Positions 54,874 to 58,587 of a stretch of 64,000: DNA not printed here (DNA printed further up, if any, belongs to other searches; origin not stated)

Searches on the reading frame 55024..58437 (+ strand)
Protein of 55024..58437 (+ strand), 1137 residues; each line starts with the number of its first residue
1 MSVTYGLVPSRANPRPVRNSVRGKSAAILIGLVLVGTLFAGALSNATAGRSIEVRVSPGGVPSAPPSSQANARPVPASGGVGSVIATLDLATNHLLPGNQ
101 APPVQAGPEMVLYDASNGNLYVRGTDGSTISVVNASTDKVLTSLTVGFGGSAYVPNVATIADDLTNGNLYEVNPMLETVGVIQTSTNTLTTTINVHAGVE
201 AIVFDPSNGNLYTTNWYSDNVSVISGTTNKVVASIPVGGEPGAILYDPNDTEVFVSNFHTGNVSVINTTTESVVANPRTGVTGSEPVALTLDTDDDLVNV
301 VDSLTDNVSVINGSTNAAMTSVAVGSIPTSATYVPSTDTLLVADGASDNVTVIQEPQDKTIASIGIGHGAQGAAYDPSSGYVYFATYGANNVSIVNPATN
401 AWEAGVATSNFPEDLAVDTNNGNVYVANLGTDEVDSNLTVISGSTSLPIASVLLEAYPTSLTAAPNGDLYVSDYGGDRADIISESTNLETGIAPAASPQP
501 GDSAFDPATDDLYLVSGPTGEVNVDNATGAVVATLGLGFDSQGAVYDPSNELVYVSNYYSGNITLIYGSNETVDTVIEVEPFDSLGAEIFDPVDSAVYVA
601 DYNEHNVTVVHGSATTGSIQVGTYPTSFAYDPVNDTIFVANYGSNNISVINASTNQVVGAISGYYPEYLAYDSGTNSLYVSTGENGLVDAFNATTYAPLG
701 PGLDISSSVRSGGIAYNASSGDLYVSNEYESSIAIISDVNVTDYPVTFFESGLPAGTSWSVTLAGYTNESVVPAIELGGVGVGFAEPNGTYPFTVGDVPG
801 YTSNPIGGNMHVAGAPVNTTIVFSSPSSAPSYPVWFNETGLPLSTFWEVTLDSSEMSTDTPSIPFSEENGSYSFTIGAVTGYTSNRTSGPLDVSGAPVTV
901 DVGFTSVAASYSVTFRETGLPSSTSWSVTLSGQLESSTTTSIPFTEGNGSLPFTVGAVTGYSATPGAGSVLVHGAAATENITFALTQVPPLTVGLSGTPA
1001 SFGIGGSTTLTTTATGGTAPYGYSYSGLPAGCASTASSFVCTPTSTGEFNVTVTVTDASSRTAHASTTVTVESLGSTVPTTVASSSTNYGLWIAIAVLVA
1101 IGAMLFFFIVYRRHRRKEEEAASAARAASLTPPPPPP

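Call 4: search_protein_families(library=pfam, proteins=[window:55024-58437:+], max_evalue=0.01)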
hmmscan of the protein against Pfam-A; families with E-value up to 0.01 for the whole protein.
window:55024-58437:+ (1137 aa): 7 families
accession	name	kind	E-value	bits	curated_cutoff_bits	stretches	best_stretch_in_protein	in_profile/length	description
PF01436.27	NHL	-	1.3e-09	38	20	0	410-428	2-19/28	NHL repeat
PF21783.3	YNCE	-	8.7e-08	32.3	27.1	0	298-355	42-99/339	YNCE-like beta-propeller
PF25174.1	Beta-prop_THOC3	-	3e-06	26.9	305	0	184-276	31-125/272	THOC3 beta-propeller domain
PF24807.1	WD40_CDC20-Fz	-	0.00011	22.1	200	0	178-233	203-259/292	CDC20/Fizzy WD40 domain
PF10282.15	Lactonase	-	0.00015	21.6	21.7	0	187-272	234-324/344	Lactonase, 7-bladed beta-propeller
PF09594.16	GT87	-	0.0013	19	25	1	1033-1130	138-230/237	Glycosyltransferase family 87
PF25275.1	Golvesin_C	-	0.0042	17.6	31.6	0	1013-1095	19-98/132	Golvesin C-terminal domain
